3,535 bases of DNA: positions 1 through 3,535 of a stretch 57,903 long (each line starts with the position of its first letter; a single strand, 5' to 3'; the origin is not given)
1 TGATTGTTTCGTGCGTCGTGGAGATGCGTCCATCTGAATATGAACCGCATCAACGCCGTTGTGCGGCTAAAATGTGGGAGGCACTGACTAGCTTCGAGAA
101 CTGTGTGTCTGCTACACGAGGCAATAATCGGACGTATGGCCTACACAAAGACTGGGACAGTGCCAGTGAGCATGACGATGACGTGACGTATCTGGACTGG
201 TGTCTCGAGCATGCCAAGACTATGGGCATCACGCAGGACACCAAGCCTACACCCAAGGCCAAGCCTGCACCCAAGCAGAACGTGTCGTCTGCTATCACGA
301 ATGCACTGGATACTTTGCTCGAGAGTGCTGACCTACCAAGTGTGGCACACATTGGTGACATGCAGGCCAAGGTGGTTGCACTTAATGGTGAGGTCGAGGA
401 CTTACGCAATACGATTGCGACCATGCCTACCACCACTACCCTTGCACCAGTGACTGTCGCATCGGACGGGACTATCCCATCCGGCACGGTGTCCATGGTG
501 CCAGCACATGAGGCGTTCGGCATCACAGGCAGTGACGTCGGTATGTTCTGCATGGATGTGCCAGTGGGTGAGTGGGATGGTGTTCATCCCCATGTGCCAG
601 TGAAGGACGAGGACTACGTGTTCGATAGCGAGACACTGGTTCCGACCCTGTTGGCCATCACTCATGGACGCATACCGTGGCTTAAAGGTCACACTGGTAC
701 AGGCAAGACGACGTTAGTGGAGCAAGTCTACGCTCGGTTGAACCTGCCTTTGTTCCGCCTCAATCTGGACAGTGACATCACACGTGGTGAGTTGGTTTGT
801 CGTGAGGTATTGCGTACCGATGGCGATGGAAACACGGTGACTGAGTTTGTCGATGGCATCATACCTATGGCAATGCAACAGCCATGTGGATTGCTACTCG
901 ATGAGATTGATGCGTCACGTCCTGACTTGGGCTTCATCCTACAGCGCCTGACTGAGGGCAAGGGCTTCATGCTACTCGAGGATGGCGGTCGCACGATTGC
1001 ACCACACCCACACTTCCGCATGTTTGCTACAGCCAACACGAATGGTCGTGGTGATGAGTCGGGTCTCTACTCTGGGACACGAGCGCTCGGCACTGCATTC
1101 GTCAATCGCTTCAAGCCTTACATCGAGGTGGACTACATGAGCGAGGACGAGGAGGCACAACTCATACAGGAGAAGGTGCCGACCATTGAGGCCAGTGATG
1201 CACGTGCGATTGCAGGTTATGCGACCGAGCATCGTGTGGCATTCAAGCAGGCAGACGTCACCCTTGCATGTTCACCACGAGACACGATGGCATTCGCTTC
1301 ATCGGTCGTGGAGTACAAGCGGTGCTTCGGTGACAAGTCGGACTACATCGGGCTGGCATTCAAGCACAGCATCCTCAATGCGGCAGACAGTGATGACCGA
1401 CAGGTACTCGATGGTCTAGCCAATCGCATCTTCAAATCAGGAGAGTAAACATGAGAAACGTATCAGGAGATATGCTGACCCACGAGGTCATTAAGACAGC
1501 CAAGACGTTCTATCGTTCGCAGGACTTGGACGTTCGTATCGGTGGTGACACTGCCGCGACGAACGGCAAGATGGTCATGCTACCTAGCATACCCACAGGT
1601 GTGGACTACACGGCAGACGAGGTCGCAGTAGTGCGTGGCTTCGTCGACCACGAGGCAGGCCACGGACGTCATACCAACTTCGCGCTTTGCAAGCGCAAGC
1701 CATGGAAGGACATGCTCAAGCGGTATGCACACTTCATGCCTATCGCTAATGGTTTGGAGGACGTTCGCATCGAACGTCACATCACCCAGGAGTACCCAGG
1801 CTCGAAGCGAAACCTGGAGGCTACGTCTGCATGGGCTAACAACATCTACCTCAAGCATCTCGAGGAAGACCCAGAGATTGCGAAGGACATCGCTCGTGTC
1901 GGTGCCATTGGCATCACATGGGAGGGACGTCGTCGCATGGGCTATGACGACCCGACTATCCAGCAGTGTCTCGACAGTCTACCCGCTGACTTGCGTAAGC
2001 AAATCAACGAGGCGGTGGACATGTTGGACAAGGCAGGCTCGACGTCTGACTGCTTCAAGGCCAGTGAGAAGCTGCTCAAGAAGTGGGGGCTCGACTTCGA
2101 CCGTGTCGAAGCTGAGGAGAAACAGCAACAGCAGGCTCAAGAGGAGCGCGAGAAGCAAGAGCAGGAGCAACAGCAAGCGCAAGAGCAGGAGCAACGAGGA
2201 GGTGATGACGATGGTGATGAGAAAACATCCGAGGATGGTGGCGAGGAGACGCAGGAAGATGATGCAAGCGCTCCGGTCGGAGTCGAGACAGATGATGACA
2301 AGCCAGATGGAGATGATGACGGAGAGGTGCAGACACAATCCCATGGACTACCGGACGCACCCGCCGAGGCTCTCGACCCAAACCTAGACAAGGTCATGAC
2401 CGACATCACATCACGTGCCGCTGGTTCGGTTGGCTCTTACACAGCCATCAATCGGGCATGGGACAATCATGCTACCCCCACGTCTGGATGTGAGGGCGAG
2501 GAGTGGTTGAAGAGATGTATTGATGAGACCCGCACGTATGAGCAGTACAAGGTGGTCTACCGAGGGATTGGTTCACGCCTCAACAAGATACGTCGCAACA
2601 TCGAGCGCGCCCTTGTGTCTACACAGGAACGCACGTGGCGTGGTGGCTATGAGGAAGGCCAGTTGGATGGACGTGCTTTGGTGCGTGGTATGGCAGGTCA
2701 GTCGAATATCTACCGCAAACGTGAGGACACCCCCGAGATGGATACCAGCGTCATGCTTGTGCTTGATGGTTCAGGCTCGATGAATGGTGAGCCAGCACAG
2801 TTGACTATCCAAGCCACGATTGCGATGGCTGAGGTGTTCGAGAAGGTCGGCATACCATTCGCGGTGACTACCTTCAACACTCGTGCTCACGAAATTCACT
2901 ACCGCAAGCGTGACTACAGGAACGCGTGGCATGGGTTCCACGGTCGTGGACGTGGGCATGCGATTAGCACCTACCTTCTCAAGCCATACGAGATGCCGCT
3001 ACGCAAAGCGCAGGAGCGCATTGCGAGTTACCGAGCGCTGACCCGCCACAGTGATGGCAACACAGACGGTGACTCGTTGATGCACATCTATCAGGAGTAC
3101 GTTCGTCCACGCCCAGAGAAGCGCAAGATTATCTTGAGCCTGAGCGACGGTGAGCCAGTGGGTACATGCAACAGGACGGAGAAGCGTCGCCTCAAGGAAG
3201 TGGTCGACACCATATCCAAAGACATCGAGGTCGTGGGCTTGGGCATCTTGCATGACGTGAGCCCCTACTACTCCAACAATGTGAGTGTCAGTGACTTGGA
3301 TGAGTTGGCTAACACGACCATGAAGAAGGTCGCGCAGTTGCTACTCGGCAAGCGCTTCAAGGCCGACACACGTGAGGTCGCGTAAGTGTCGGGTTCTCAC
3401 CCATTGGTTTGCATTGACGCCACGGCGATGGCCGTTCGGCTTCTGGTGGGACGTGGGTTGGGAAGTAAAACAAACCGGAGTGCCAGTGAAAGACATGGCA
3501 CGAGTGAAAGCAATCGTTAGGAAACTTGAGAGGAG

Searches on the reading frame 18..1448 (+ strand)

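Call 76: search_protein_families(library=phrogs, proteins=[window:18-1448:+], max_evalue=0.00001)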
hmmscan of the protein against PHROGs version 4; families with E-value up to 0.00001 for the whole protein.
window:18-1448:+ (476 aa): 5 families
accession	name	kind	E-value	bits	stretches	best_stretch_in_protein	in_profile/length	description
phrog_249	-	moron, auxiliary metabolic gene and host takeover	1.4e-52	180.3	1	193-461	106-364/380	porphyrin biosynthesis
phrog_16448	-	other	6.6e-16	58.7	1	212-388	444-608/680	ATPase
phrog_5424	-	other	2.4e-10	40.7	1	199-388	261-442/527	ATPase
phrog_3757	-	unknown function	1.1e-06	29.3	0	222-252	131-161/367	-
phrog_29395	-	unknown function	1.3e-06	28.7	1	222-389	188-373/531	-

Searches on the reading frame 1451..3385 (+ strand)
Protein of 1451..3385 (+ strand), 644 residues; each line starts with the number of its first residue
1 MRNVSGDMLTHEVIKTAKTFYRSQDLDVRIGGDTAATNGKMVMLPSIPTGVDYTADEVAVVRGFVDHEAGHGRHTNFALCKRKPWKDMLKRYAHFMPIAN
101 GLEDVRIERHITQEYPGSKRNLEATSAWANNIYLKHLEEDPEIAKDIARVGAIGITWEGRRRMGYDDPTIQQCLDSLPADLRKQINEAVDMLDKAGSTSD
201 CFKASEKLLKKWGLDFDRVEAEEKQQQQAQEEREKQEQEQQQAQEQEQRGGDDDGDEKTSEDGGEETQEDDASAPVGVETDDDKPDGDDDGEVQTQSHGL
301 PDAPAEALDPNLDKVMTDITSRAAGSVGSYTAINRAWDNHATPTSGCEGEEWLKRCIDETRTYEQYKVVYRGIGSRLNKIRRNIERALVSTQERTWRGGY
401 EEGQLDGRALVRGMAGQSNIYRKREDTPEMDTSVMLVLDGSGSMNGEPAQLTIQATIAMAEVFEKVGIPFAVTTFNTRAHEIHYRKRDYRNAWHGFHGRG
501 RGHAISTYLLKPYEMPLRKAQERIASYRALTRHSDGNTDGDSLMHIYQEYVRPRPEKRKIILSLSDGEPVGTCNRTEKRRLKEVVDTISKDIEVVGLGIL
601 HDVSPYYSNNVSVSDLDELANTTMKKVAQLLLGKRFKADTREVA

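Call 76: search_protein_families(library=phrogs, proteins=[window:1451-3385:+], max_evalue=0.00001)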
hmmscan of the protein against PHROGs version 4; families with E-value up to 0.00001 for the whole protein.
window:1451-3385:+ (644 aa): 6 families
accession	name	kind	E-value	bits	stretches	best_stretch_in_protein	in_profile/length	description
phrog_1576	-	unknown function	2.2e-60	206.2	2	379-632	476-728/729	-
phrog_17276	-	moron, auxiliary metabolic gene and host takeover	1.7e-19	70.7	1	241-477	225-445/580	aerobic cobaltochelatase CobT subunit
phrog_5298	-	moron, auxiliary metabolic gene and host takeover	2.5e-14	53.9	1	225-602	285-615/645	cobalamin biosynthesis protein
phrog_459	-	other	5.3e-11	43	1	220-487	185-465/736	peptidase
phrog_26570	-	unknown function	5.5e-10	40.2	1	562-632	2-74/75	-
phrog_23795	-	unknown function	9.2e-08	32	1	212-471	355-620/743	-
